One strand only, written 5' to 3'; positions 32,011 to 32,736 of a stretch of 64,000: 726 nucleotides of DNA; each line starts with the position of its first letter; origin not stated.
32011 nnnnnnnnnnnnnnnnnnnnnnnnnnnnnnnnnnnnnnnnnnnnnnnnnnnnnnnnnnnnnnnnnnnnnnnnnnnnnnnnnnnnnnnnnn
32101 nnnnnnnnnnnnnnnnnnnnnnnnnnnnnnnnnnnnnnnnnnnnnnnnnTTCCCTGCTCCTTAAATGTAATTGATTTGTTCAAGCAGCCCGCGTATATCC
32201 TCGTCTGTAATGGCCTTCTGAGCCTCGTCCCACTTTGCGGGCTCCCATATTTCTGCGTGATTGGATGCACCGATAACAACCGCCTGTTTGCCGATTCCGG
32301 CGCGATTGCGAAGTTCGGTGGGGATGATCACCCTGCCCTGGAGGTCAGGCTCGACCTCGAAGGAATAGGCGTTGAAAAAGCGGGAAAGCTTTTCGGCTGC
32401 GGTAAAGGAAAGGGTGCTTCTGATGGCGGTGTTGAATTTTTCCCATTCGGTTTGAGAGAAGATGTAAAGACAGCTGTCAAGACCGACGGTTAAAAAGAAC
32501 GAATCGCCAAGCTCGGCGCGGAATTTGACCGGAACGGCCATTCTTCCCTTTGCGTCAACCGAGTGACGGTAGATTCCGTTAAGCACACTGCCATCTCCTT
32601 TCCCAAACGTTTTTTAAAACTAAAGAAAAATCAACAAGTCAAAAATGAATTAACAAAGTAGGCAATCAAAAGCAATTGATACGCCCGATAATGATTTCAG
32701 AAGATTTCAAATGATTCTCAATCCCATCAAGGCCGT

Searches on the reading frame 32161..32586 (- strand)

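Call 93: search_protein_families(library=pfam, proteins=[window:32161-32586:-], max_evalue=0.00001)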
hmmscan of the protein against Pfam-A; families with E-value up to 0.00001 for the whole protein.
window:32161-32586:- (141 aa): 1 family
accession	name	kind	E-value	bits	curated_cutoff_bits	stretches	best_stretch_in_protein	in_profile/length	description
PF02381.23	MraZ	-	2.9e-31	107.7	23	2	1-65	1-65/72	MraZ protein, putative antitoxin-like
